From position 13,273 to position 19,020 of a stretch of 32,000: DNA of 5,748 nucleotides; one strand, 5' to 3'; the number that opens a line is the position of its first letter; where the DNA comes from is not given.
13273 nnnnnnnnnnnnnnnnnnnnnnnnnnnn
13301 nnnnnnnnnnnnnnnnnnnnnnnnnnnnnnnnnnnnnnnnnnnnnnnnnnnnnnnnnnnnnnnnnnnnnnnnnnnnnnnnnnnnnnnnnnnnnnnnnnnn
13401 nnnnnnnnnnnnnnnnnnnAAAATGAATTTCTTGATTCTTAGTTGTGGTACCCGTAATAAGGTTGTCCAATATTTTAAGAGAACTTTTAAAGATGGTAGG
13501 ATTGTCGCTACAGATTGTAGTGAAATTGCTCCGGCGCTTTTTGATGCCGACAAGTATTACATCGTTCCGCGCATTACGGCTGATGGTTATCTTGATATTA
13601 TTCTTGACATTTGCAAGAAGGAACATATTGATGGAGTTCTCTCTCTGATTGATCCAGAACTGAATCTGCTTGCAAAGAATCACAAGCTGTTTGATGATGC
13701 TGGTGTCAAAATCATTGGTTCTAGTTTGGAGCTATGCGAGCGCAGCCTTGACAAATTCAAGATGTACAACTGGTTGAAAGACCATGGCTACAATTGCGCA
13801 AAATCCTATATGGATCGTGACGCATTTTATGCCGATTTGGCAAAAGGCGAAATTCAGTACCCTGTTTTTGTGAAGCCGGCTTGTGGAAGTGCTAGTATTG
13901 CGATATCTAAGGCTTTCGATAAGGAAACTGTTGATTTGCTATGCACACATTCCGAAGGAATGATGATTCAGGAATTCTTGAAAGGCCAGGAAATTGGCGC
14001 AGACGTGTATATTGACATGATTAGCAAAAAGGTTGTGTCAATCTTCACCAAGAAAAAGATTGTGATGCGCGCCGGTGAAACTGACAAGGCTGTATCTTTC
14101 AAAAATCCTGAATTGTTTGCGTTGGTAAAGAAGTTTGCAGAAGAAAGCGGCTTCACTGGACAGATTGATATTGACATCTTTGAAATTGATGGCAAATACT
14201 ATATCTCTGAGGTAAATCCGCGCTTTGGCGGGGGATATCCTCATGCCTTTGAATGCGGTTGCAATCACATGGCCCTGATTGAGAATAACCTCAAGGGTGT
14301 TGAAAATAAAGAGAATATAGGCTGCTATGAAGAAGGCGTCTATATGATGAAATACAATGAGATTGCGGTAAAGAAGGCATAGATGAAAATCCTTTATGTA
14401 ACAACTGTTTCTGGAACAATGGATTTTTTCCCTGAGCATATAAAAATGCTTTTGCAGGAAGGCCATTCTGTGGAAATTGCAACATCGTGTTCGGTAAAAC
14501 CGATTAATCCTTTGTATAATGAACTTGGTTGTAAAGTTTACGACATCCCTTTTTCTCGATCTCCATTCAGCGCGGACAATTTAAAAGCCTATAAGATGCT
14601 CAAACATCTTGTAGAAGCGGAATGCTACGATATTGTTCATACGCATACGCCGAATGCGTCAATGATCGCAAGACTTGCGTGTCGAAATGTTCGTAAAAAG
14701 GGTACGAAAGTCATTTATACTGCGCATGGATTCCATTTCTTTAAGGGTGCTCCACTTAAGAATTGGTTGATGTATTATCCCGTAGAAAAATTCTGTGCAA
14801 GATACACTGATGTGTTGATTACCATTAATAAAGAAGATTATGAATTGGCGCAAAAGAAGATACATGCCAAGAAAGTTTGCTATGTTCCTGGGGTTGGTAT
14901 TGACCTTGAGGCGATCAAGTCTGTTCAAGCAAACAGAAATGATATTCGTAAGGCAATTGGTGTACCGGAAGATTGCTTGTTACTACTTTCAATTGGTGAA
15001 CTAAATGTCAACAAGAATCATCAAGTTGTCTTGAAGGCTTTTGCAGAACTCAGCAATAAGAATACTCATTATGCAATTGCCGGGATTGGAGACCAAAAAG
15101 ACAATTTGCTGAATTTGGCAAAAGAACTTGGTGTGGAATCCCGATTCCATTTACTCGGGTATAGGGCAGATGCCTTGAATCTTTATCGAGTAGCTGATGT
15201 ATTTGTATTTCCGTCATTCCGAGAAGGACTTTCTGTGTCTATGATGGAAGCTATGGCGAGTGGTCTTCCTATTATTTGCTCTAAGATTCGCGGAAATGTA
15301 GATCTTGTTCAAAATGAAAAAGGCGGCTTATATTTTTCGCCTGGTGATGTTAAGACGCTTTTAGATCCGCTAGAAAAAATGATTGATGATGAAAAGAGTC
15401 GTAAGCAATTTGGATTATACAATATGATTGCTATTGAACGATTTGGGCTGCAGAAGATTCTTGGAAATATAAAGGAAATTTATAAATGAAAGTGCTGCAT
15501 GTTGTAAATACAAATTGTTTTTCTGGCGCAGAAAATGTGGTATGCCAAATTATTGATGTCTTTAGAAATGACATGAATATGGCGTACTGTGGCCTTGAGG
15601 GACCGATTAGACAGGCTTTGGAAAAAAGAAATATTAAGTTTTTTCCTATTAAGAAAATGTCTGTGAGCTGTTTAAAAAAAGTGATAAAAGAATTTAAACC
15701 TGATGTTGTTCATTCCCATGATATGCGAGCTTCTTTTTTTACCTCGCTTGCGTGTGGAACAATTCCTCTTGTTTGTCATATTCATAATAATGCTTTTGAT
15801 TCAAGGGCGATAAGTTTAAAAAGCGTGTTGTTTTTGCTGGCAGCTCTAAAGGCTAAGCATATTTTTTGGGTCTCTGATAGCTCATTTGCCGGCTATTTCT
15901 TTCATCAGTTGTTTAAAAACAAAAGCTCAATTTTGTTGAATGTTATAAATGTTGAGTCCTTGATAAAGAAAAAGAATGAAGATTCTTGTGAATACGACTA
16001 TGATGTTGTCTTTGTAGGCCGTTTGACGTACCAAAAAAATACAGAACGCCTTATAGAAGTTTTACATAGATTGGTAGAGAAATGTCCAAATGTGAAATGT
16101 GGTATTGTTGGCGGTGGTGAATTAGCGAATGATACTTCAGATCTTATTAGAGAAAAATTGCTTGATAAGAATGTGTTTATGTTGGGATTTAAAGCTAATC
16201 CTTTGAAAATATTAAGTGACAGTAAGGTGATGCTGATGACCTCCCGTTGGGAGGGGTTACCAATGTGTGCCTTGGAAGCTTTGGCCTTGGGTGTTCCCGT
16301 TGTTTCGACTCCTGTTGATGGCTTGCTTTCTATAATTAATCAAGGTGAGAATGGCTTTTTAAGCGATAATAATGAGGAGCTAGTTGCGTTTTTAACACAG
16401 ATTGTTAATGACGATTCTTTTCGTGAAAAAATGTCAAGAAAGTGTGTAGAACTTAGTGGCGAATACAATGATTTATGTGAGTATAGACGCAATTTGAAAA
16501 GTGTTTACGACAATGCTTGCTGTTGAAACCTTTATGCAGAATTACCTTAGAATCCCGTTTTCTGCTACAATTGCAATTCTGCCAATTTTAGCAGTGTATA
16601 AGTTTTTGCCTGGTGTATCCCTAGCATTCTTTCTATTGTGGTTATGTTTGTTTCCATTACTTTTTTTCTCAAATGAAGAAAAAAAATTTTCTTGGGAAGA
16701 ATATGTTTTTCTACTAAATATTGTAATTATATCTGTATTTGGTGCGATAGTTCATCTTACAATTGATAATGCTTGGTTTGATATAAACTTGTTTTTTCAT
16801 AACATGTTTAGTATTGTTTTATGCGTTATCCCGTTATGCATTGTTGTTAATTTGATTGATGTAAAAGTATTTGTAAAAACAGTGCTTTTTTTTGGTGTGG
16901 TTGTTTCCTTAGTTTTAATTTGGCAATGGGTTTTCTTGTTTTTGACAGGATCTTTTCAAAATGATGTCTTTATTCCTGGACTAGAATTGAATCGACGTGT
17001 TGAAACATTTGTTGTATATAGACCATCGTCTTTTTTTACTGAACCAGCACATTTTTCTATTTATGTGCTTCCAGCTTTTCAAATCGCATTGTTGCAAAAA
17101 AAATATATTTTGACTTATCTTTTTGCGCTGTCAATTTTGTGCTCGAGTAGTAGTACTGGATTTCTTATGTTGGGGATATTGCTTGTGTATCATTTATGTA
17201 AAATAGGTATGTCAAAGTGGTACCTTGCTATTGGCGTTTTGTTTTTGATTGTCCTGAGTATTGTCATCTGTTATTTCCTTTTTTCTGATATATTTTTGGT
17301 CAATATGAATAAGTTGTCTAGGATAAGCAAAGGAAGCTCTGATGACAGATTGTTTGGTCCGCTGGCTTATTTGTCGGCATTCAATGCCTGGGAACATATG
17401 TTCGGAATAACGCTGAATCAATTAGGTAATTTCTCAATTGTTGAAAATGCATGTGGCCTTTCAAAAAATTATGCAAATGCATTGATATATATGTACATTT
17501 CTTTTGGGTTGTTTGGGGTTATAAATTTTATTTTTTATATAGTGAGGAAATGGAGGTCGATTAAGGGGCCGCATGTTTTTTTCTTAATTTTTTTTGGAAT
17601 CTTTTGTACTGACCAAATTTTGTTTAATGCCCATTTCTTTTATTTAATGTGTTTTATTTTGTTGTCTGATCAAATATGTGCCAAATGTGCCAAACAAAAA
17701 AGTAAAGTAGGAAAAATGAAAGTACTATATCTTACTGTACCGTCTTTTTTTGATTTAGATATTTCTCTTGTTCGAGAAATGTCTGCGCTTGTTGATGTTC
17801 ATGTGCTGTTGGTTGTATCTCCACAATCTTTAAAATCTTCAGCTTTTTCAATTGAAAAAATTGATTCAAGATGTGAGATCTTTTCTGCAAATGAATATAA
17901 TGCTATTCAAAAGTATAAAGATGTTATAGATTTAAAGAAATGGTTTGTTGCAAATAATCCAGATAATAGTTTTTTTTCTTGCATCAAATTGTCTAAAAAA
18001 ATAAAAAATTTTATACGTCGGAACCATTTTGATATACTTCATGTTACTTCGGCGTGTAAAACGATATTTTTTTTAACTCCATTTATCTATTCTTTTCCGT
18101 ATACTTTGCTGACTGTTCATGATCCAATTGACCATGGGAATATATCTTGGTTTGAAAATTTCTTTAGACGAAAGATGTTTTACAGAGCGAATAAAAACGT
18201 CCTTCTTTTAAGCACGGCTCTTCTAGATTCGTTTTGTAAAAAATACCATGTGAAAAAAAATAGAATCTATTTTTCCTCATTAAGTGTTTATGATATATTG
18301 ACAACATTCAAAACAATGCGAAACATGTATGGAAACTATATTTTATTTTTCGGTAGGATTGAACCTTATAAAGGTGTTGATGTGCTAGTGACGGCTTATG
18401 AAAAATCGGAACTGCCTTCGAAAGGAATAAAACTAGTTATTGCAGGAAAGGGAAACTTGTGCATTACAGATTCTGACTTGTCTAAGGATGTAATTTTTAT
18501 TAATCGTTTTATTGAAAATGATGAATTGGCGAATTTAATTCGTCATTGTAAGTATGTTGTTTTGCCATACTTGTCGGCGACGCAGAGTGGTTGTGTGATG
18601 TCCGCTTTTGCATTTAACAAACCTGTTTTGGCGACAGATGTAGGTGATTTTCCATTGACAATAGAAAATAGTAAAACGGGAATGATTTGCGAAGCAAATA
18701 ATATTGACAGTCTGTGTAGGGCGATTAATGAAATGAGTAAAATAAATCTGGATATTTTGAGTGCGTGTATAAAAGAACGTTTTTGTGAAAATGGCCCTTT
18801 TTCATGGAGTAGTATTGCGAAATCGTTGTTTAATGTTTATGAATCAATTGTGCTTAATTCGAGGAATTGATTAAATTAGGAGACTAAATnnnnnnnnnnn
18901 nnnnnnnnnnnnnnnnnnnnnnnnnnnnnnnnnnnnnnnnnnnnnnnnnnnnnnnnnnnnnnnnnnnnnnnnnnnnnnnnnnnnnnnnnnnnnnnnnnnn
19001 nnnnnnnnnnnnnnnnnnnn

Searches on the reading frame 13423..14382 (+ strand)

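Call 7: search_protein_families(library=pfam, proteins=[window:13423-14382:+], max_evalue=0.001)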
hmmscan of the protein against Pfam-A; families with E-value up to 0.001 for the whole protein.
window:13423-14382:+ (319 aa): 5 families
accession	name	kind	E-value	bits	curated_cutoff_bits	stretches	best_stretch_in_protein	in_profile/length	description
PF21360.3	PylC-like_N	-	7.6e-39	132.2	27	1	4-98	2-96/96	PylC-like, N-terminal domain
PF02655.19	ATP-grasp_3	-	2.9e-14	53.9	23.2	1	110-270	3-159/160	ATP-grasp domain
PF15632.11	ATPgrasp_Ter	-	2.2e-10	40.8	29.1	1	178-295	3-113/131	ATP-grasp in the biosynthetic pathway with Ter operon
PF07478.18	Dala_Dala_lig_C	-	1e-05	25.6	24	1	141-211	32-108/204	D-ala D-ala ligase C-terminus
PF13535.11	ATP-grasp_4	-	0.00022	21.3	27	0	177-216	52-91/160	ATP-grasp domain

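Call 47: search_protein_families(library=ncbifam, proteins=[window:13423-14382:+], max_evalue=0.001)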
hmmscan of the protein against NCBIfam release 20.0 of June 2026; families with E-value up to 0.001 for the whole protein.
window:13423-14382:+ (319 aa): 27 families (the best 25 are shown)
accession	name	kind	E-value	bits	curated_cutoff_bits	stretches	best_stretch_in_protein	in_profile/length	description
NF009406.0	PRK12767.1-5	equivalog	1.1e-164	547.3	271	1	1-318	3-321/327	carbamoyl phosphate synthase-like protein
NF009405.0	PRK12767.1-4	equivalog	1e-72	244.8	390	1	1-314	1-312/320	carbamoyl phosphate synthase-like protein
NF009404.0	PRK12767.1-3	equivalog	4.6e-71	239.5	316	1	1-314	1-330/344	carbamoyl phosphate synthase-like protein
NF009403.0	PRK12767.1-2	equivalog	1.7e-42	145.9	286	2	1-235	1-232/342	carbamoyl phosphate synthase-like protein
NF009402.0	PRK12767.1-1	equivalog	8.9e-38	129.9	218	1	12-318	17-325/329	carbamoyl phosphate synthase-like protein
NF053643.1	Ddl_archaea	equivalog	2.7e-15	56.2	500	1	12-284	12-289/367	putative pseudomurein biosynthesis ATP-grasp protein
NF005315.0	PRK06849.1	equivalog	2.3e-11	43.3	406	1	42-285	48-292/389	hypothetical protein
TIGR01205.1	D_ala_D_alaTIGR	subfamily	4.8e-10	38.9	245.65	1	89-266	85-285/318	D-alanine--D-alanine ligase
TIGR00768.1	rimK_fam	subfamily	4.4e-08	32.8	143.4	1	88-210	66-193/276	RimK family alpha-L-glutamate ligase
TIGR03909.1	pyrrolys_PylC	equivalog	4.8e-08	32.1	248.3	1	141-300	120-290/374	3-methylornithine--L-lysine ligase PylC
TIGR01369.1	CPSaseII_lrg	equivalog_domain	6.1e-08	30.8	1027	1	42-154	60-171/1052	carbamoyl-phosphate synthase (glutamine-hydrolyzing) large subunit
NF002527.0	PRK01966.1-3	equivalog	1.5e-07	31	310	1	89-196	97-211/332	D-alanine--D-alanine ligase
NF002563.0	PRK02186.1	subfamily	1.6e-07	30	625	1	110-212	107-214/890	argininosuccinate lyase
NF002378.0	PRK01372.1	subfamily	1.7e-07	30.3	243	1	95-208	85-200/305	D-alanine--D-alanine ligase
NF003671.0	PRK05294.1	equivalog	2.9e-07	28.5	599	1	42-154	61-172/1058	carbamoyl-phosphate synthase large subunit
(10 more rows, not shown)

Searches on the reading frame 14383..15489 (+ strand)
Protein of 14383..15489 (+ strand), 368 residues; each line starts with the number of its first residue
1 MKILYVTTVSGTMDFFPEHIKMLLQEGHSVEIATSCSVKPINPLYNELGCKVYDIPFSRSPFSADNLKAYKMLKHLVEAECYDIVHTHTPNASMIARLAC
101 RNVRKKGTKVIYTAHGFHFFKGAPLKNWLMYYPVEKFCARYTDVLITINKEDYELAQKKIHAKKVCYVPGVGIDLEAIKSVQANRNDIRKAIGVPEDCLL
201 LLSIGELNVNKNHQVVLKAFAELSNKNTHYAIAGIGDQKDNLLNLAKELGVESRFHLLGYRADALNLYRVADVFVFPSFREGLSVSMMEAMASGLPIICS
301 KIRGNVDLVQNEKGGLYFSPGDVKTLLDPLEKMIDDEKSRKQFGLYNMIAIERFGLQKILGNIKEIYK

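Call 7: search_protein_families(library=pfam, proteins=[window:14383-15489:+], max_evalue=0.001)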
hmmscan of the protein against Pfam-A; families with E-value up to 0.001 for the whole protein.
window:14383-15489:+ (368 aa): 7 families
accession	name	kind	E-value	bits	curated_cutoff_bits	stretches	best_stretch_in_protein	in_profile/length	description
PF00534.26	Glycos_transf_1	-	2.4e-36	125.3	26.4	1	185-344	2-166/172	Glycosyl transferases group 1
PF13692.12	Glyco_trans_1_4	-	5e-30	105.1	27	1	201-336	4-142/142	Glycosyl transferases group 1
PF13439.12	Glyco_transf_4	-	2.6e-16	60.5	28.5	1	21-176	13-169/170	Glycosyltransferase Family 4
PF13477.12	Glyco_trans_4_2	-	3e-16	60.3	23.4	1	2-145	1-136/139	Glycosyl transferase 4-like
PF13579.12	Glyco_trans_4_4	-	3.4e-14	53.9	29.7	1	23-169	14-156/158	Glycosyl transferase 4-like domain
PF20706.3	GT4-conflict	-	9.7e-06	25.2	26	1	261-312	269-323/385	Family 4 Glycosyltransferase in conflict systems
PF08288.18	PIGA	-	8.9e-05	23.5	27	1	48-120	14-88/90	PIGA (GPI anchor biosynthesis)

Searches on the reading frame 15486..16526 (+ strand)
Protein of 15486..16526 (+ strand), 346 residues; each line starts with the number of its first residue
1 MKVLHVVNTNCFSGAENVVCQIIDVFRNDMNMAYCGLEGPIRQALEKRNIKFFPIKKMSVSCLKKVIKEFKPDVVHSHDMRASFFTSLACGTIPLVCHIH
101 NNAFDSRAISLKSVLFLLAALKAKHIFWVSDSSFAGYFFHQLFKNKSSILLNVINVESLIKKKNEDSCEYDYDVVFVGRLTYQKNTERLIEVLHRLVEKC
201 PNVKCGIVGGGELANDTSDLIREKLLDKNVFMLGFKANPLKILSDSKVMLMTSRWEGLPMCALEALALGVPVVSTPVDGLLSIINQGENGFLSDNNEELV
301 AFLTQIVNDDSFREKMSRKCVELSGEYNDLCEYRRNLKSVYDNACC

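Call 7: search_protein_families(library=pfam, proteins=[window:15486-16526:+], max_evalue=0.001)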
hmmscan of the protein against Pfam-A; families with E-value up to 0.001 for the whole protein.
window:15486-16526:+ (346 aa): 8 families
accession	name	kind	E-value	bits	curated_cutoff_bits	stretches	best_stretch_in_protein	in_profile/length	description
PF00534.26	Glycos_transf_1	-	3.7e-35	121.4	26.4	1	168-318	12-167/172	Glycosyl transferases group 1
PF13692.12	Glyco_trans_1_4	-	5.9e-27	95.1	27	1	173-308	3-141/142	Glycosyl transferases group 1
PF13439.12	Glyco_transf_4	-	7e-09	36.4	28.5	1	53-131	54-142/170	Glycosyltransferase Family 4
PF20706.3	GT4-conflict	-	5.7e-08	32.6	26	1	170-301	196-334/385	Family 4 Glycosyltransferase in conflict systems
PF13579.12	Glyco_trans_4_4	-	1.5e-05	25.8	29.7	1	64-116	64-117/158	Glycosyl transferase 4-like domain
PF13524.12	Glyco_trans_1_2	-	5.5e-05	23.6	25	1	240-319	41-124/144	Glycosyl transferase-like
PF13477.12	Glyco_trans_4_2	-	0.00015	22.3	23.4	1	48-100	52-107/139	Glycosyl transferase 4-like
PF08323.17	Glyco_transf_5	-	0.0005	20.3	22.7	1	47-122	106-185/239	Starch synthase catalytic domain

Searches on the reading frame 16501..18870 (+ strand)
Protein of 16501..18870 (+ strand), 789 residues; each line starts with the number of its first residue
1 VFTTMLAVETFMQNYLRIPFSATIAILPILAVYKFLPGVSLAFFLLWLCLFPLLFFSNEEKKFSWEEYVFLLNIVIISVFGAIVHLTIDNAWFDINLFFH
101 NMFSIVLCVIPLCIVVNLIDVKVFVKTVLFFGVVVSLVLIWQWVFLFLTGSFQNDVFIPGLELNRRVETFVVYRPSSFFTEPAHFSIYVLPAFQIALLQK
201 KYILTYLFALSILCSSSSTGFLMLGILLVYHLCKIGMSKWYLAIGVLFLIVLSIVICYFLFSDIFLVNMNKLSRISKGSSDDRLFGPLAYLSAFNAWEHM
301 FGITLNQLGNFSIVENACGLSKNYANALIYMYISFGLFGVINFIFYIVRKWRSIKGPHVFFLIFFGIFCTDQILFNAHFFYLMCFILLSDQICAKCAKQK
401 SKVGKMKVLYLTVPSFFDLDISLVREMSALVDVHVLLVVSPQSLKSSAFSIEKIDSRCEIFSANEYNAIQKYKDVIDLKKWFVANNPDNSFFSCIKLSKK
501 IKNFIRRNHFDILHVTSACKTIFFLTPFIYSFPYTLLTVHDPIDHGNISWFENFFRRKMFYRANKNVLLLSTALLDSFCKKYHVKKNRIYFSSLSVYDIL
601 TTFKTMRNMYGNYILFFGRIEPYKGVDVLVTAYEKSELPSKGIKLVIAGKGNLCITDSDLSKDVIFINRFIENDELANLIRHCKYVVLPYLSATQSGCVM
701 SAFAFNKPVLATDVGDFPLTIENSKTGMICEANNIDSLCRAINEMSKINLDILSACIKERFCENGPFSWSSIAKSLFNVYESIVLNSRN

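Call 7: search_protein_families(library=pfam, proteins=[window:16501-18870:+], max_evalue=0.001)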
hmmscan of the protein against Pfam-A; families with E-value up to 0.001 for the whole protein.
window:16501-18870:+ (789 aa): 3 families
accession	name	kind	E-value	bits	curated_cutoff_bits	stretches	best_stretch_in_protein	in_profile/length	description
PF13692.12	Glyco_trans_1_4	-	1.4e-19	71.2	27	1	612-745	2-139/142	Glycosyl transferases group 1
PF00534.26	Glycos_transf_1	-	1.5e-19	70.6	26.4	1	609-748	13-158/172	Glycosyl transferases group 1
PF13439.12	Glyco_transf_4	-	4.7e-05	23.9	28.5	1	473-590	38-160/170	Glycosyltransferase Family 4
